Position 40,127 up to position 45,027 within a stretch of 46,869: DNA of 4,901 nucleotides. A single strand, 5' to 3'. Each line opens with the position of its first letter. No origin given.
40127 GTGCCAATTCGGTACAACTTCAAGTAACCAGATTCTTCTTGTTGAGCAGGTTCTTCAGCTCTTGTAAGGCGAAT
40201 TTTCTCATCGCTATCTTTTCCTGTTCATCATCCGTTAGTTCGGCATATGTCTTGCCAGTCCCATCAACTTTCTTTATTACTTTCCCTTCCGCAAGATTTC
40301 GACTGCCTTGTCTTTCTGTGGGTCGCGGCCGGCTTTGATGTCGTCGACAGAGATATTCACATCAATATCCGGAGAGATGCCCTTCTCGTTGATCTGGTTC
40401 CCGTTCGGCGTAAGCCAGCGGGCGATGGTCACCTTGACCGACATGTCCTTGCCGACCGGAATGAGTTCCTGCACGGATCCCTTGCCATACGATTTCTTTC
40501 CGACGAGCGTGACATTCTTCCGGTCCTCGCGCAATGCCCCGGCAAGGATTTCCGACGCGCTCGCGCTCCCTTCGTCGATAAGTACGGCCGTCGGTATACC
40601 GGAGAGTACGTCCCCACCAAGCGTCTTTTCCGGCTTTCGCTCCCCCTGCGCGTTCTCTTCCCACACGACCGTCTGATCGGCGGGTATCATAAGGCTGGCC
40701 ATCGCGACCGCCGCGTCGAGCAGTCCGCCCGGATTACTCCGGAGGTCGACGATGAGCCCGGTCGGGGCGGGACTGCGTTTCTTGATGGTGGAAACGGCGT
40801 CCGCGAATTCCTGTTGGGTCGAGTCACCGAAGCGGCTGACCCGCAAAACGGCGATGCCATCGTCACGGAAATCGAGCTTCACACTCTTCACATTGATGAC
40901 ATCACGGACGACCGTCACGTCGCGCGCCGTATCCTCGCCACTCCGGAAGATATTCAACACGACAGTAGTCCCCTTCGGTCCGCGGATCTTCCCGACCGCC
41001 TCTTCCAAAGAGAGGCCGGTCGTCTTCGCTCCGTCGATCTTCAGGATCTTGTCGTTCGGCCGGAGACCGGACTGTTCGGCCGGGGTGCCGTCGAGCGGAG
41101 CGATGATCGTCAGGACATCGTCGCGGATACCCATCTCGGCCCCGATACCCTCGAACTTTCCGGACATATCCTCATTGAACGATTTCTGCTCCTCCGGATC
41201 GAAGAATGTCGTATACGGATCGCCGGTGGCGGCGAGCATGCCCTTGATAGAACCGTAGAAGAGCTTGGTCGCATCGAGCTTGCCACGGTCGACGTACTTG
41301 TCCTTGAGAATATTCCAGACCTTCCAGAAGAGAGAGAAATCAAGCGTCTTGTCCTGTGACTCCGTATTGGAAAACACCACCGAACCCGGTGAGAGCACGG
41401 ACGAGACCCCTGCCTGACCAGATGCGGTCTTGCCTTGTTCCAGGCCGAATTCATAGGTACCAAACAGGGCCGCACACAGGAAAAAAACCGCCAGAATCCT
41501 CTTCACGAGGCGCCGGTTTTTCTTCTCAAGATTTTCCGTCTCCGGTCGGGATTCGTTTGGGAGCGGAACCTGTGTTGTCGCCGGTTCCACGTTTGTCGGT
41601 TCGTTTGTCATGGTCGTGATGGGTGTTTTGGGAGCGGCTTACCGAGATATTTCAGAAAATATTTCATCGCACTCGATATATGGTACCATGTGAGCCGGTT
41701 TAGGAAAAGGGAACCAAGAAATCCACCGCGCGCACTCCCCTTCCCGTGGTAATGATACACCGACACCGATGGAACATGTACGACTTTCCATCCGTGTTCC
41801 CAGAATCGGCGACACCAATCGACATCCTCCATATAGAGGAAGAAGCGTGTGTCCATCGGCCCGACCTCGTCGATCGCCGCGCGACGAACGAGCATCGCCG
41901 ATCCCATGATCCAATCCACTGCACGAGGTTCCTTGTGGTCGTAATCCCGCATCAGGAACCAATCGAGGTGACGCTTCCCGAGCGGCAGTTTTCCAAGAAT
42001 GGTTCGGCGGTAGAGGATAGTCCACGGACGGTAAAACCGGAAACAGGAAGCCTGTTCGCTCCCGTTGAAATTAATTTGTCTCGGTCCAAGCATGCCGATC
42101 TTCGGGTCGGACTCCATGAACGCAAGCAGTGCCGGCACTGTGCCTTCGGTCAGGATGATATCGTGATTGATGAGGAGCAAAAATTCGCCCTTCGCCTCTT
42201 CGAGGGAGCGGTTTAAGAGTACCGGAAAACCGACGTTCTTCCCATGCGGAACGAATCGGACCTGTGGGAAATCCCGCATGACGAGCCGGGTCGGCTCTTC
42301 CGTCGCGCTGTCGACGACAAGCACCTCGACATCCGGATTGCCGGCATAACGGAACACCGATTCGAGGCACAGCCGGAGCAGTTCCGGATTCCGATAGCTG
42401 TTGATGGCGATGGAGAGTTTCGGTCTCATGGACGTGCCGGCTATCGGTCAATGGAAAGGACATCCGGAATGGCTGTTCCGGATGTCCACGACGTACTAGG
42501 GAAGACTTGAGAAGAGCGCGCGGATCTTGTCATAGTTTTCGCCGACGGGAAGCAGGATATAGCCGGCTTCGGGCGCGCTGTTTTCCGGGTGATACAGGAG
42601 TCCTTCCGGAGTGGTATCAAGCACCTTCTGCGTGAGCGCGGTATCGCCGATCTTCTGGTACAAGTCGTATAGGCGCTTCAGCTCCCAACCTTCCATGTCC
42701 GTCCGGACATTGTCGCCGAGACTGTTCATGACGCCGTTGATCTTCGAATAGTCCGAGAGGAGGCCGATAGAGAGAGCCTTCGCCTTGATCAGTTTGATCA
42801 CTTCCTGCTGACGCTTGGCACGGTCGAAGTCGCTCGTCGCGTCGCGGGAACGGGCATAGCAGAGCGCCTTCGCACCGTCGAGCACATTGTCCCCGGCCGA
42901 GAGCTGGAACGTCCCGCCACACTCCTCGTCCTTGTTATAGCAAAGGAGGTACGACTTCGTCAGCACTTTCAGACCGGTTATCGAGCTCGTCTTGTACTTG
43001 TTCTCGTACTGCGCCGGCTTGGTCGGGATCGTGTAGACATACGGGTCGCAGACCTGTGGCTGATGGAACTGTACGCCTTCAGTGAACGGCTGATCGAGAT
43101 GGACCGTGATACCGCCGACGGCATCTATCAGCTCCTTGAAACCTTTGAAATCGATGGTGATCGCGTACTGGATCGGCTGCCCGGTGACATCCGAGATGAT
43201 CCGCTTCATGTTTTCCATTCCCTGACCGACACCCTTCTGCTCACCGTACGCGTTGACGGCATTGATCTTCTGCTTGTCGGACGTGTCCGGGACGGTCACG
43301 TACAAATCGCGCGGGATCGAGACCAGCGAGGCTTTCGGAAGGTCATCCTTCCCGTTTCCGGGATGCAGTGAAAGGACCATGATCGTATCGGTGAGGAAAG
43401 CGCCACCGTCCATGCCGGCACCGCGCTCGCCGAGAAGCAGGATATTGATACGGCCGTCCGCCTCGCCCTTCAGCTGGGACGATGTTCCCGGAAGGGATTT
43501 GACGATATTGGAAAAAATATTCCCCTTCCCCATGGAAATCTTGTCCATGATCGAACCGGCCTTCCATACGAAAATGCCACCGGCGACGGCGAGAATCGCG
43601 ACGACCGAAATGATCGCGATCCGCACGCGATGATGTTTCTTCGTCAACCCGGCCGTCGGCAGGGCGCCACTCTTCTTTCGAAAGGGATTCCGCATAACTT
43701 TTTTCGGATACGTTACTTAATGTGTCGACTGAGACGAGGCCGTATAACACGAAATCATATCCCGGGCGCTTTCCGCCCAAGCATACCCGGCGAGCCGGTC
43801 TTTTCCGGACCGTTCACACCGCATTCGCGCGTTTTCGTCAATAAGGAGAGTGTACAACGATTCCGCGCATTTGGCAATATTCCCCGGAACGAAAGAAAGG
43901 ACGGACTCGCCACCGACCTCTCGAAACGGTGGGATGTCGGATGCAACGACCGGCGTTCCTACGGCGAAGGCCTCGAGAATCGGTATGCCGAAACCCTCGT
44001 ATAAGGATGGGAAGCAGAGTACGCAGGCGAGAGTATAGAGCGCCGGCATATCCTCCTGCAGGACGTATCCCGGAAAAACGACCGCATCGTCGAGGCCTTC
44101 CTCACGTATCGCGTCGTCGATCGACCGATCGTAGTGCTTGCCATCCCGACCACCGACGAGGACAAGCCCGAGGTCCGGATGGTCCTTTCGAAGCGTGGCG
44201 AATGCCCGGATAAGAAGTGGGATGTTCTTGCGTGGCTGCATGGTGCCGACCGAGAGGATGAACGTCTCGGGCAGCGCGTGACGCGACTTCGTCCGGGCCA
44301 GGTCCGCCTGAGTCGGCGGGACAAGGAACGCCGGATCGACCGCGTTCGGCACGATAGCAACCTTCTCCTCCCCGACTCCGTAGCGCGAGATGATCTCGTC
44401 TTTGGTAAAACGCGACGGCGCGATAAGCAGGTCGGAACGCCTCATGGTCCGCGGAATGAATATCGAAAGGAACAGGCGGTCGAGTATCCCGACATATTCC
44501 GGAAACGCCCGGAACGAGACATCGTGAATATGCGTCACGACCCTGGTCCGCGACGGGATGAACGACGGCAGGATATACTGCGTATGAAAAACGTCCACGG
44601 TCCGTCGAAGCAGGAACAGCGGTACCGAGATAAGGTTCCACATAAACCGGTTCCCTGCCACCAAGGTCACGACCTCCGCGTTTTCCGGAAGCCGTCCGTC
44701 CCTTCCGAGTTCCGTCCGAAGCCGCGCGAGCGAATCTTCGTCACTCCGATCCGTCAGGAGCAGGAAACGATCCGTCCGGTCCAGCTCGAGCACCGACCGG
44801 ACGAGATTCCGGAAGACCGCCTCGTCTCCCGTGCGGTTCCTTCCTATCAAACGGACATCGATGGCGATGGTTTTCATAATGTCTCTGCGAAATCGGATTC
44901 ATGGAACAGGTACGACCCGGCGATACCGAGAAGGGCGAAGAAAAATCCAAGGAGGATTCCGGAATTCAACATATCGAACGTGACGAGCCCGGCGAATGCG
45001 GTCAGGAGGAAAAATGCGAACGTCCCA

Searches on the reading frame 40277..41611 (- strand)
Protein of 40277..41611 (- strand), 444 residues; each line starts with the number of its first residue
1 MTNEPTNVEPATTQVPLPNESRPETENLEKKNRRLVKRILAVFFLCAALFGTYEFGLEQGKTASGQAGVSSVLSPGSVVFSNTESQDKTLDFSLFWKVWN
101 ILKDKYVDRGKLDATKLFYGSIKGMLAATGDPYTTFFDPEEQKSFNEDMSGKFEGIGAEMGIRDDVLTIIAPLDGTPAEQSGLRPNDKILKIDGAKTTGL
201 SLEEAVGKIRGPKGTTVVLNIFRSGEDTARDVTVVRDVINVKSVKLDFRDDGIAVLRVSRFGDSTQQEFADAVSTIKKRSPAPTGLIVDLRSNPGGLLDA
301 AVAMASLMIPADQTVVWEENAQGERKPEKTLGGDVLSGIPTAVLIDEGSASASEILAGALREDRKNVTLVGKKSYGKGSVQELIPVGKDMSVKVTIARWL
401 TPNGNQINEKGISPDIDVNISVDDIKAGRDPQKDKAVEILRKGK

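Call 45: search_protein_families(library=pfam, proteins=[window:40277-41611:-], max_evalue=0.00001)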
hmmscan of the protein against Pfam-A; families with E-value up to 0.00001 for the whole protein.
window:40277-41611:- (444 aa): 5 families
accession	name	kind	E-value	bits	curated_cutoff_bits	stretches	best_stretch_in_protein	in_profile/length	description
PF03572.23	Peptidase_S41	-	1e-44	152.5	24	1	253-418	2-165/165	Peptidase family S41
PF00595.29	PDZ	-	6.5e-10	39.7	23.2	1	155-221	11-80/81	PDZ domain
PF17820.7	PDZ_6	-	1.2e-09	38.2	27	1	171-220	4-51/54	PDZ domain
PF13180.12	PDZ_2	-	5.2e-09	36.7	27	1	156-234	3-80/80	PDZ domain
PF22694.1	CtpB_N-like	-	7.4e-07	30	27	1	82-140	28-84/85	Activating protease CtpB N-terminal domain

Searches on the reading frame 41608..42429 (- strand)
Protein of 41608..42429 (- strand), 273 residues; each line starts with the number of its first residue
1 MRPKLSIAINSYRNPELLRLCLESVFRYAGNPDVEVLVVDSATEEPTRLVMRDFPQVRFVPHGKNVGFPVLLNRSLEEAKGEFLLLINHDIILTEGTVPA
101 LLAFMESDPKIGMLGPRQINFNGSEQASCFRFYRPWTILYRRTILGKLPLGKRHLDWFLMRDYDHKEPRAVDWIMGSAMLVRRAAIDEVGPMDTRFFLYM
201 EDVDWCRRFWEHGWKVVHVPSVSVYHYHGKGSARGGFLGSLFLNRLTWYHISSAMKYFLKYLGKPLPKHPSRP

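Call 45: search_protein_families(library=pfam, proteins=[window:41608-42429:-], max_evalue=0.00001)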
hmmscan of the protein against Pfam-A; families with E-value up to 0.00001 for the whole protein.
window:41608-42429:- (273 aa): 3 families
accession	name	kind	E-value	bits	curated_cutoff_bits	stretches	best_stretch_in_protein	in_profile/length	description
PF13641.12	Glyco_tranf_2_3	-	3.3e-18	67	27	1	3-230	1-215/230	Glycosyltransferase like family 2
PF00535.33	Glycos_transf_2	-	7.7e-17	62.2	23.3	1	6-147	1-148/168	Glycosyl transferase family 2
PF13632.12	Glyco_trans_2_3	-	4.3e-09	36.9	27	1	159-227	71-124/198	Glycosyl transferase family group 2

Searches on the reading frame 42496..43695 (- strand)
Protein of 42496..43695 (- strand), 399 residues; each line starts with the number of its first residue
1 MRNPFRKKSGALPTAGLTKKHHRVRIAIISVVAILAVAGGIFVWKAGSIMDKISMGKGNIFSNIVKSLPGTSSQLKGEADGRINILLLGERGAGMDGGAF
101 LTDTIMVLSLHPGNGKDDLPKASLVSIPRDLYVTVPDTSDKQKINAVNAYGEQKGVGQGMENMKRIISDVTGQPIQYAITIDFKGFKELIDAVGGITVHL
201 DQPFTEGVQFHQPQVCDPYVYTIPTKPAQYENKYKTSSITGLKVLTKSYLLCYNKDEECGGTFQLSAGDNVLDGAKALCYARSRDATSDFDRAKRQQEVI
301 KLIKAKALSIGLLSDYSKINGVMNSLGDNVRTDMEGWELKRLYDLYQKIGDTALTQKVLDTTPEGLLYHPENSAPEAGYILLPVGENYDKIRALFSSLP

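Call 46: search_protein_families(library=pfam, proteins=[window:42496-43695:-], max_evalue=0.00001)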
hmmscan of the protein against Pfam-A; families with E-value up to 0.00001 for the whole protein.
window:42496-43695:- (399 aa): 1 family
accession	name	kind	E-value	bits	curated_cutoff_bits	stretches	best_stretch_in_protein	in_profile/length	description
PF03816.19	LytR_cpsA_psr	-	7.1e-32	111.1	24.6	1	102-307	2-148/150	LytR_cpsA_psr family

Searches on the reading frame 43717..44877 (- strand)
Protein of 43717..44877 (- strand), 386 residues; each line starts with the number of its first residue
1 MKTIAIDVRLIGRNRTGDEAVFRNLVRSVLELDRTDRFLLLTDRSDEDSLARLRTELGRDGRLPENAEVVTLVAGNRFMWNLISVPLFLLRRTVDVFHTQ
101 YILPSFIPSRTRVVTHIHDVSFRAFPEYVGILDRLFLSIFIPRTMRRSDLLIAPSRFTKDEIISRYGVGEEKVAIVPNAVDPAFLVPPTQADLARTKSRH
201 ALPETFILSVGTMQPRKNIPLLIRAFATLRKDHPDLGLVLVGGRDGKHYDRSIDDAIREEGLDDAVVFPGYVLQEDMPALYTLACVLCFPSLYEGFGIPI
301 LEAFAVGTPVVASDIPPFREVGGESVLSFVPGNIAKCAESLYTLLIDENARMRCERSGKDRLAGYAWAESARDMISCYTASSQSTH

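Call 46: search_protein_families(library=pfam, proteins=[window:43717-44877:-], max_evalue=0.00001)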
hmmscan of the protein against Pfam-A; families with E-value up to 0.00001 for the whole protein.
window:43717-44877:- (386 aa): 5 families
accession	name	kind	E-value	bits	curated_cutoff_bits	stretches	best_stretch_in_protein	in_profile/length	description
PF00534.26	Glycos_transf_1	-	1.3e-36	126.2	26.4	1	195-360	6-171/172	Glycosyl transferases group 1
PF13692.12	Glyco_trans_1_4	-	1.2e-29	103.8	27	1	207-346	4-141/142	Glycosyl transferases group 1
PF13439.12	Glyco_transf_4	-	2.8e-16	60.4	28.5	1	69-183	48-169/170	Glycosyltransferase Family 4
PF20706.3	GT4-conflict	-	1.8e-08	34.2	26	1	177-314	169-312/385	Family 4 Glycosyltransferase in conflict systems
PF13579.12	Glyco_trans_4_4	-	3.7e-08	34.3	29.7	1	53-178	35-157/158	Glycosyl transferase 4-like domain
